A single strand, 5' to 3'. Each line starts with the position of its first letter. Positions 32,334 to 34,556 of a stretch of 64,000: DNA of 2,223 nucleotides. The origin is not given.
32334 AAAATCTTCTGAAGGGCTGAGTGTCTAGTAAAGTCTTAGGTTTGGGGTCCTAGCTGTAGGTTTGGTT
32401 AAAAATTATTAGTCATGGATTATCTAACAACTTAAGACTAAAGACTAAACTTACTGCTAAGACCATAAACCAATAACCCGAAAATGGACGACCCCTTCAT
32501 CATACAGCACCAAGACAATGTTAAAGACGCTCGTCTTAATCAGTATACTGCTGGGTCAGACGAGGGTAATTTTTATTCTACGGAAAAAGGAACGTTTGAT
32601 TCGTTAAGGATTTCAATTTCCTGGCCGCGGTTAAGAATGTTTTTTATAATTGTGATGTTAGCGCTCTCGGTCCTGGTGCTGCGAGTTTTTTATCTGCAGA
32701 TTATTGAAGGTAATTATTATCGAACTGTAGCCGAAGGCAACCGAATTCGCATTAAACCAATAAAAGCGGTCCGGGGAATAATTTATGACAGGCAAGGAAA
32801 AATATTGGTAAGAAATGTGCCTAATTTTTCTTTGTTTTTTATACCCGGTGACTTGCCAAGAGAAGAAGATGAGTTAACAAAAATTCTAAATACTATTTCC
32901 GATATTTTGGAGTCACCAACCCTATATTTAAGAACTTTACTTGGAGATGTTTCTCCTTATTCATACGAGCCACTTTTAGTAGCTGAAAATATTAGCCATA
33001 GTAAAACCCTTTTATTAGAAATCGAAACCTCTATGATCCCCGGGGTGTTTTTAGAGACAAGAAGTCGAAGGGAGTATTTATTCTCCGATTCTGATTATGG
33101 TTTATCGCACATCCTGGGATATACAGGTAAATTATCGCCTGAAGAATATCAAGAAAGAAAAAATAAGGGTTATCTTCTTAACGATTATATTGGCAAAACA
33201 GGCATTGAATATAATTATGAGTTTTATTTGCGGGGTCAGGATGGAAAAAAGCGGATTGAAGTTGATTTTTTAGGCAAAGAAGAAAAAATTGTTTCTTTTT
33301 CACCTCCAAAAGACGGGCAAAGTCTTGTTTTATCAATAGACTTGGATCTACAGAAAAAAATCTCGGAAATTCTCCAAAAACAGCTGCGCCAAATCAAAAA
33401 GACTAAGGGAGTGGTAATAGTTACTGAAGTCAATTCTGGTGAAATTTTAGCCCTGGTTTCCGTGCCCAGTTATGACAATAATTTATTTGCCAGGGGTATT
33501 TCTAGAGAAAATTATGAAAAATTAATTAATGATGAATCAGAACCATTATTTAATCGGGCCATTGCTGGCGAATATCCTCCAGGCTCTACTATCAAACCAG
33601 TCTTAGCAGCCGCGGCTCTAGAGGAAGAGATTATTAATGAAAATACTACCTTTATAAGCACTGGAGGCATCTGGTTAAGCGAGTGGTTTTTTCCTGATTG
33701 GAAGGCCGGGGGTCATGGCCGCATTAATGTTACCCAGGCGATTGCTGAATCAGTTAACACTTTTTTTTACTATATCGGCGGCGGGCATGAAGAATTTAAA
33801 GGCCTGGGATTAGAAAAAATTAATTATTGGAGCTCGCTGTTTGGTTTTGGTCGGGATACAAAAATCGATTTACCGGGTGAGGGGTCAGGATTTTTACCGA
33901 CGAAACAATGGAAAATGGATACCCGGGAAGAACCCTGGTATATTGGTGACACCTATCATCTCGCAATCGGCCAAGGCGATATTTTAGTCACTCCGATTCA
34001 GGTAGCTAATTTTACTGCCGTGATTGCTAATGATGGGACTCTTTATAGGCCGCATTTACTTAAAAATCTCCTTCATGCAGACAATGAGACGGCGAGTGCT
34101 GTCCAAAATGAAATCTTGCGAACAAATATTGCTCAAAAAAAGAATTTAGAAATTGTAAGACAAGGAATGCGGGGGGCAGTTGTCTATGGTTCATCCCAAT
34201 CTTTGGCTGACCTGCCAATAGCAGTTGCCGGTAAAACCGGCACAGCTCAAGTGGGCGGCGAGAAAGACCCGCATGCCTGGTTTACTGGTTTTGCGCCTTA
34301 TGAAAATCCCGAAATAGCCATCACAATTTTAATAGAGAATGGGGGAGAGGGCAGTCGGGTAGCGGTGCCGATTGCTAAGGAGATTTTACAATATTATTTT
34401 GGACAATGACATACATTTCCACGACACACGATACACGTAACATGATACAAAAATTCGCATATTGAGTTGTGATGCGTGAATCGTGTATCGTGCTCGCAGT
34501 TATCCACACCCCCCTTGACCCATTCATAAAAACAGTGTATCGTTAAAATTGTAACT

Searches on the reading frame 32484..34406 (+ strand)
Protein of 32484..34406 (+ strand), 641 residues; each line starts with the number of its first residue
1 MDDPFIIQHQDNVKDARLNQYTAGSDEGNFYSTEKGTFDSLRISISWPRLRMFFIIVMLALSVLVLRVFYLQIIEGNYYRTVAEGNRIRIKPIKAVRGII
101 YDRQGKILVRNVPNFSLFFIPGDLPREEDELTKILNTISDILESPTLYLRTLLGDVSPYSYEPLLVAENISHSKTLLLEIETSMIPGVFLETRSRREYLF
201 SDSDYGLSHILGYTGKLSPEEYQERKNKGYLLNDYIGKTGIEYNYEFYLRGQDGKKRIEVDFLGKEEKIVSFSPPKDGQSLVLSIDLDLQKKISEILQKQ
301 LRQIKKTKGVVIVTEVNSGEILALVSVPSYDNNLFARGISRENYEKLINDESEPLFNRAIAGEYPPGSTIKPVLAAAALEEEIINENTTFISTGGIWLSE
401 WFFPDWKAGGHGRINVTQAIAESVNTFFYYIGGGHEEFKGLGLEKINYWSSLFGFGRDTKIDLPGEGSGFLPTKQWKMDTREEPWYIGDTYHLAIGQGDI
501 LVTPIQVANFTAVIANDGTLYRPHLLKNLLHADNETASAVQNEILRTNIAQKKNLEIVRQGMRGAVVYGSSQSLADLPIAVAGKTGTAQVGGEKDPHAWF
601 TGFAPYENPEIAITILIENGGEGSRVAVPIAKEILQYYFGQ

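Call 55: search_protein_families(library=pfam, proteins=[window:32484-34406:+], max_evalue=0.00001)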
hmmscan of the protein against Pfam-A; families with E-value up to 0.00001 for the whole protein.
window:32484-34406:+ (641 aa): 2 families
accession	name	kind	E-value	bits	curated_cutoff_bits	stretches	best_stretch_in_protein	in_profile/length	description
PF00905.27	Transpeptidase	-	2.3e-67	227.8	22.1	1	309-636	1-299/299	Penicillin binding protein transpeptidase domain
PF03717.20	PBP_dimer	-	1.2e-35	124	24.4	1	93-266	2-175/180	Penicillin-binding Protein dimerisation domain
